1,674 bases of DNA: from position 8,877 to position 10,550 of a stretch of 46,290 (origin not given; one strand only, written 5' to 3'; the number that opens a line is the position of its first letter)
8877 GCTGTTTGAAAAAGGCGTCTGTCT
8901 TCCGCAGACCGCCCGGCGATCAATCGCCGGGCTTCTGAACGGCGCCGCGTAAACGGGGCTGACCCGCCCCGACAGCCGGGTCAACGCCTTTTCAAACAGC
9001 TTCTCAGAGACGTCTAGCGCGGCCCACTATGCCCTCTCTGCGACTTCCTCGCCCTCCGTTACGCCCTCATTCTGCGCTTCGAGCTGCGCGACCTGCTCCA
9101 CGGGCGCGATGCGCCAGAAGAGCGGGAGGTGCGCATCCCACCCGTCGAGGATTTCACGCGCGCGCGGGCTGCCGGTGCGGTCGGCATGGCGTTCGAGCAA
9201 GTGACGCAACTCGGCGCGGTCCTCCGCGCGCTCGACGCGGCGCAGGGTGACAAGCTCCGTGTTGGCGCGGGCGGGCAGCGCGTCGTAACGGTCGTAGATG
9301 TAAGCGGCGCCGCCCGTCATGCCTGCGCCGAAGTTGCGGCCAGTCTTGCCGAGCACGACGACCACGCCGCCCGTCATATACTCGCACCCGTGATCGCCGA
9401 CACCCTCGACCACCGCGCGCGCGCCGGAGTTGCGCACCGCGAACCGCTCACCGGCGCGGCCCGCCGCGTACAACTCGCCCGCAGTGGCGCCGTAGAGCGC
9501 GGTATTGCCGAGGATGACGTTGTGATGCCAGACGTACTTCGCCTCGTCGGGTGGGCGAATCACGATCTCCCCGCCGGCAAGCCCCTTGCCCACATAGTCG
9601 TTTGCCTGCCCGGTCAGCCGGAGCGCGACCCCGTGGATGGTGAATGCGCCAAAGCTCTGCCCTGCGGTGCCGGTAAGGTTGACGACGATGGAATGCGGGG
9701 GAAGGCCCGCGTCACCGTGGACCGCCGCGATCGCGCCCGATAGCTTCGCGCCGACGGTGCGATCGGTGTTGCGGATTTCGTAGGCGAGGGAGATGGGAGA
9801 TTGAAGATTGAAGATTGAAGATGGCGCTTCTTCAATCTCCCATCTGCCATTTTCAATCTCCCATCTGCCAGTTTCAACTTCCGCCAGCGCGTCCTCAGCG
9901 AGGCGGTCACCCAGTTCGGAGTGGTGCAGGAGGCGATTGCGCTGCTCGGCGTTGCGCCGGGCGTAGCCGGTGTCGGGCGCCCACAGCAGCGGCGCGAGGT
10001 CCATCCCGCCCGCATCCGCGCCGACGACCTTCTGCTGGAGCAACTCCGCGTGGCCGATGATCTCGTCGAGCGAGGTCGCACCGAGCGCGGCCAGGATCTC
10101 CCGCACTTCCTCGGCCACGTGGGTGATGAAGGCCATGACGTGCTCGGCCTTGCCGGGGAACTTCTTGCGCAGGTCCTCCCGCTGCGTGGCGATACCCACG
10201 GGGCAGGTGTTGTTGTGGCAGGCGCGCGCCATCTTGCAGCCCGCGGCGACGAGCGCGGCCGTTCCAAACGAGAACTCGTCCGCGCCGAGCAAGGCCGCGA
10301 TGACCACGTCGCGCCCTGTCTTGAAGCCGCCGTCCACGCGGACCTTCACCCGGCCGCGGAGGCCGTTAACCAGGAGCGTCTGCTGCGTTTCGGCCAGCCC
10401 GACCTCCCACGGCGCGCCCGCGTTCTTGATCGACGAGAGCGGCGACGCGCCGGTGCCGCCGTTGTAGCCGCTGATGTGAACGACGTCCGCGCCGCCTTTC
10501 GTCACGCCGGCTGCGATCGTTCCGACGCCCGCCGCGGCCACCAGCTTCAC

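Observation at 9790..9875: Palindromic heptamer-phased repeat element inserted in frame inside glutamate synthase (gltB)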

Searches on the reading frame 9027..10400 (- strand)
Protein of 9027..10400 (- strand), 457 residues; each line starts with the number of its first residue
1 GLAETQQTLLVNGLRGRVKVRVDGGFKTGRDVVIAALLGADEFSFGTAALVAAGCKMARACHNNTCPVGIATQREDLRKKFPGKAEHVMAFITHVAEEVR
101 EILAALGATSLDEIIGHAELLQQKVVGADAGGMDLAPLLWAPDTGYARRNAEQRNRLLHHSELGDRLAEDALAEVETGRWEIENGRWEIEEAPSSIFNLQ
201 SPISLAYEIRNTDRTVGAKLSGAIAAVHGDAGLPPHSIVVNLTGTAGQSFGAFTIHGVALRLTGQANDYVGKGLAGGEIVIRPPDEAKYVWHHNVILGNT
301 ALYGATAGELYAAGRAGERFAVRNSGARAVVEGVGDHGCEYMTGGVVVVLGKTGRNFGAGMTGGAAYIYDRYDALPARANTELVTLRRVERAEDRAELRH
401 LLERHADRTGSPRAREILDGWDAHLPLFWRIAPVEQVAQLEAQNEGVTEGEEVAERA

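Call 12: find_homologous_proteins(query=window:9027-10400:-)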
Query window:9027-10400:- (457 aa): 8000 proteins with E <= 0.001 among 8000 candidates; the best 120 are listed.
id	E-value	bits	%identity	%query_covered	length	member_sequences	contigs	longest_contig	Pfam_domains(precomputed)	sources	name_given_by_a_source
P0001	5.6e-220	749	77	98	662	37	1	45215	PF01493.26,PF01645.24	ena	-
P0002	2.0e-213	727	74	100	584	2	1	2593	PF01070.25,PF01493.26,PF01645.24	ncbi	-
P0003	3.8e-207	707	74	94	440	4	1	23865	PF01493.26,PF01645.24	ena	-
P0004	4.1e-204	697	81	88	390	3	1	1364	PF01493.26,PF01645.24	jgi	jgi:glutamate synthase (ferredoxin)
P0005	1.4e-196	672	71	100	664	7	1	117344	PF01493.26,PF01645.24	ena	-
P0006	1.7e-196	672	70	99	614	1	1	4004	PF01493.26,PF01645.24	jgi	-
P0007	5.5e-194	663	70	100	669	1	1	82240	PF01493.26,PF01645.24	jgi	jgi:glutamate synthase (ferredoxin)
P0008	6.1e-186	637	67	100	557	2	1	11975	PF01493.26,PF01645.24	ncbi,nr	ncbi:MAG: glutamate synthase-related protein, partial [Caldilineales bacterium]|nr:glutamate synthas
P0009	4.0e-180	618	65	98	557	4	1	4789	PF01493.26,PF01645.24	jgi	jgi:glutamate synthase (ferredoxin)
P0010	1.1e-175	603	65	99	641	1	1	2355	PF01493.26,PF01645.24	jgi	jgi:glutamate synthase (ferredoxin)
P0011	3.3e-158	545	57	99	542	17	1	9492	PF01493.26,PF01645.24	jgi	jgi:glutamate synthase (ferredoxin)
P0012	3.4e-158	545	77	74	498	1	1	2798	PF01493.26,PF01645.24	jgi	-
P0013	1.7e-155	536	58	97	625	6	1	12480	PF01493.26,PF01645.24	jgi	-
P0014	5.7e-155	535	57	98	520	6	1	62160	PF01493.26,PF01645.24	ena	-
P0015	7.0e-155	534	55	100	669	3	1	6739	PF01493.26,PF01645.24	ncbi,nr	ncbi:MAG: glutamate synthase subunit alpha, partial [Caldilineaceae bacterium]|nr:glutamate synthase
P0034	4.0e-142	492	90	53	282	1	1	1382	PF01493.26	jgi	jgi:glutamate synthase (ferredoxin)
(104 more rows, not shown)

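Call 16: find_encoding_contigs(protein=P0001, flank=10000, max_places=3)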
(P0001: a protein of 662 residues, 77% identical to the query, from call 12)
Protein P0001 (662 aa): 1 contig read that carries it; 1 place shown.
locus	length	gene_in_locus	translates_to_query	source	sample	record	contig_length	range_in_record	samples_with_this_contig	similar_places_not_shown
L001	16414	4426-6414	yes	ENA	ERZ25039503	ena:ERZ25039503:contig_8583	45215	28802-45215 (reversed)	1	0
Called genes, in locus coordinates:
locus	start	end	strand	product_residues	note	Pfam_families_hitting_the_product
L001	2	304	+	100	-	?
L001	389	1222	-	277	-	PF22435:MRM3-like_sub_bind, PF08032:SpoU_sub_bind (weak), PF00588:SpoU_methylase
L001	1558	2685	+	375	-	PF00310:GATase_2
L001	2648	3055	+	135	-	PF00310:GATase_2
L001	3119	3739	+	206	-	PF04898:Glu_syn_central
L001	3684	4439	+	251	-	PF04898:Glu_syn_central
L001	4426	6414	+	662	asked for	PF01645:Glu_synthase, PF01493:GXGXG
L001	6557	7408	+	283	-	PF03591:AzlC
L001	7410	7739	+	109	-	PF05437:AzlD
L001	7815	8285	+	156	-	-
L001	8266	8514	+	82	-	-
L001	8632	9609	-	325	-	PF00248:Aldo_ket_red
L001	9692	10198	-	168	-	PF08448:PAS_4 (faint), PF13426:PAS_9 (weak)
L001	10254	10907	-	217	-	PF01149:Fapy_DNA_glyco (weak), PF06831:H2TH, PF06827:zf-FPG_IleRS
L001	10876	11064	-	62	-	PF01149:Fapy_DNA_glyco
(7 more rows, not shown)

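Call 18: find_encoding_contigs(protein=P0012, flank=10000, max_places=3)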
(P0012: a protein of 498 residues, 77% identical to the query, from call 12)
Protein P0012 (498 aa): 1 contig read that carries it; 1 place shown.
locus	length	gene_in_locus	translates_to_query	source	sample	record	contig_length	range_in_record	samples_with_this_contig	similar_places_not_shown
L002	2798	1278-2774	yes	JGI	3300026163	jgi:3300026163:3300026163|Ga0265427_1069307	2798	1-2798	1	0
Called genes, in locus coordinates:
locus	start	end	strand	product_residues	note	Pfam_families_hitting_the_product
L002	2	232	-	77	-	?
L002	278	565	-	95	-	-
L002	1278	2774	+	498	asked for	PF01645:Glu_synthase, PF01493:GXGXG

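Call 19: find_encoding_contigs(protein=P0004, flank=10000, max_places=3)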
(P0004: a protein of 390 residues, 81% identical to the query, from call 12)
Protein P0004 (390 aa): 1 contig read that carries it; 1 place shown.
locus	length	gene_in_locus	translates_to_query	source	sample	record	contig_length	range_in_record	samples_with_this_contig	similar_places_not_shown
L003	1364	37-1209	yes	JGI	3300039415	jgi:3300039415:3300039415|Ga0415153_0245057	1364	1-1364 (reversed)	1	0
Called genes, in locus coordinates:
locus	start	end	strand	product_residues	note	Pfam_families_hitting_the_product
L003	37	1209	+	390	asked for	PF01645:Glu_synthase, PF01493:GXGXG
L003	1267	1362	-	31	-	?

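Call 22: find_encoding_contigs(protein=P0002, flank=10000, max_places=3)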
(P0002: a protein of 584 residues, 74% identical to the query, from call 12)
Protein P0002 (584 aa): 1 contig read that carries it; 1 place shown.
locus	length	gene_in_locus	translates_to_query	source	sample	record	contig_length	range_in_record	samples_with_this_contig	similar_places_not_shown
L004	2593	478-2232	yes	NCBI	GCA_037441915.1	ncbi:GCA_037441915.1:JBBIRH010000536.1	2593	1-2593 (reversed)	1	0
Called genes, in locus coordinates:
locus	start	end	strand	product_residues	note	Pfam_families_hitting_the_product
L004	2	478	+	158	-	?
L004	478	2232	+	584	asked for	PF01645:Glu_synthase, PF01070:FMN_dh (faint), PF01493:GXGXG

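Call 46: search_solved_structures(query=window:9027-10400:-, show_alignments=2, max_evalue=1e-20)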
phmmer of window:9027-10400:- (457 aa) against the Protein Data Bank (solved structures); distinct sequences matched with E-value up to 1e-20: 5.
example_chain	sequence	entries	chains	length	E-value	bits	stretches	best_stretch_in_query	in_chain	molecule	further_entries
1ea0_A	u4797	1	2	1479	1.4e-123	416.4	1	1-442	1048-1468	GLUTAMATE SYNTHASE [NADPH] LARGE CHAIN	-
6s6s_A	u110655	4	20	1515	1.4e-123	416.3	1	1-442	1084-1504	Glutamate synthase [NADPH] large chain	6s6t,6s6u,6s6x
2vdc_A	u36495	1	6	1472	1.6e-123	416.2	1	1-442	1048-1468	GLUTAMATE SYNTHASE [NADPH] LARGE CHAIN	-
1llw_A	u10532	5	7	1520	4.5e-122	411.4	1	1-452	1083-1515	Ferredoxin-dependent glutamate synthase | FERREDOXIN-DEPENDENT GLUTAMATE SYNTHASE 2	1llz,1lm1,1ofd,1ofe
7mfm_G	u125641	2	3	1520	8.9e-111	374.2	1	1-444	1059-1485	Glutamate synthase (NADPH) large chain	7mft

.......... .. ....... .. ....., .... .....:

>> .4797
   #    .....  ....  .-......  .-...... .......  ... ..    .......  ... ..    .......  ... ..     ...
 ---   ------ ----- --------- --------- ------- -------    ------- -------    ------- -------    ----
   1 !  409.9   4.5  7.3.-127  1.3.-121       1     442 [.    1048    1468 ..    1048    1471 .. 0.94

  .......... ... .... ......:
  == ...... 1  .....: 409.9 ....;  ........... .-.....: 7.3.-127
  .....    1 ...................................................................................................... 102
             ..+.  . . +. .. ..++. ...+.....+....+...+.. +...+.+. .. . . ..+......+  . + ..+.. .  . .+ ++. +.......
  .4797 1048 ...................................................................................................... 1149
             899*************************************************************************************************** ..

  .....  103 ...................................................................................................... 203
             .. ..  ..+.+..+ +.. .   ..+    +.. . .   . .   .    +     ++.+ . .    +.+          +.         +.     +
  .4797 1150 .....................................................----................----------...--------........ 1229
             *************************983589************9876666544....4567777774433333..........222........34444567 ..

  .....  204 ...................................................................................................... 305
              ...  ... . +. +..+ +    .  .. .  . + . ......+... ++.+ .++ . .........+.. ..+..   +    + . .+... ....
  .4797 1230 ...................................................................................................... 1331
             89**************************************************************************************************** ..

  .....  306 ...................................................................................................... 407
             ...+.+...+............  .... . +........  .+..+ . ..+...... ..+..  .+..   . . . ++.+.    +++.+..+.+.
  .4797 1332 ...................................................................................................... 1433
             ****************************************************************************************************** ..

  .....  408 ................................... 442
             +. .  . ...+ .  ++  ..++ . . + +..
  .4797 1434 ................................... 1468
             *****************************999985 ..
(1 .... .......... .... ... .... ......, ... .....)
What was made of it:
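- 9027..13769 (-): gltB, glutamate synthase large subunit, 1580 aa, intact. The protein is identical to MCU0507136.1, labelled 'Anaerolineae bacterium'. E = 1e-123 to the solved GltB 1EA0 for the C-terminal 457 aa (call 46).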

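Call 56: predict_structure(alignment_id=A2)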
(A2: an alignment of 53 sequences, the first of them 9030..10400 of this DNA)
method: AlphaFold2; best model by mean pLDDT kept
length: 457 residues; sequences in the alignment: 53
mean_pLDDT: 81.2   pTM: 0.70
mean pLDDT of the five models: 81.2, 78.3, 78.1, 77.8, 75.2
residues with pLDDT >= 90: 208; 70-90: 122; 50-70: 94; < 50: 33
segments of 3 or more residues with pLDDT < 50: 62-65, 152-157, 187-195, 446-449
pLDDT, mean of each block of 10 residues (from residue 1): 62 61 75 83 72 61 50 56 73 91 88 79 75 71 57 50 93 80 50 50 94 92 90 91 96 95 95 93 95 93 91 95 91 91 93 90 94 95 94 98 98 98 98 80 54 50
secondary structure, 60 per line:
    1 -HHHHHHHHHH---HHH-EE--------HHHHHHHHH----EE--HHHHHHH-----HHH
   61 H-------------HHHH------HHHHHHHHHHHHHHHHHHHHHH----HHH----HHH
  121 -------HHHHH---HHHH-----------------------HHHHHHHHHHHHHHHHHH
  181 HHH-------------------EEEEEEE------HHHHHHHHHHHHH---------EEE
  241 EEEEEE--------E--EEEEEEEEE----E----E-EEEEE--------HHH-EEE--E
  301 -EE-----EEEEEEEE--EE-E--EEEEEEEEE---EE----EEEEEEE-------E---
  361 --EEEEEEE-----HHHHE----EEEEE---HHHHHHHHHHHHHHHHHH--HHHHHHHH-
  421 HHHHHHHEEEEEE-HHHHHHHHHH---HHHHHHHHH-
elements in order: H2-11 H29-37 H46-52 H58-61 H75-78 H85-106 H128-132 H136-139 H163-183 E203-209 H216-228 E238-246 E258-266 E278-282 E295-297 E309-316 E325-333 E343-349 E363-369 H375-378 E384-388 H392-409 H412-419 H421-427 E428-433 H435-444 H448-456
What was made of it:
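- Structure: AlphaFold places the insert as a helix extension followed by a coil with pLDDT below 50, just before the strand ISLAYEI (call 56). The model shows no confident structure there (call 56).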

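Call 62: find_encoding_contigs(protein=P0034, flank=3000, max_places=3)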
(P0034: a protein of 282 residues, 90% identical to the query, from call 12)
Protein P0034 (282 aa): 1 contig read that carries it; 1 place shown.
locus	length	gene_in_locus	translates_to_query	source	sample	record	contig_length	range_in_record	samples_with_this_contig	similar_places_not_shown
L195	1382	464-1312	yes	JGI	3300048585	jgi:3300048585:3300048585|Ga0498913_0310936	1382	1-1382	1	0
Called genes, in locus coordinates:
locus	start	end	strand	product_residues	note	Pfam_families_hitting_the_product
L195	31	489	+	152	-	PF13384:HTH_23 (weak), PF13551:HTH_29, PF13565:HTH_32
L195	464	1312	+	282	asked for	PF01493:GXGXG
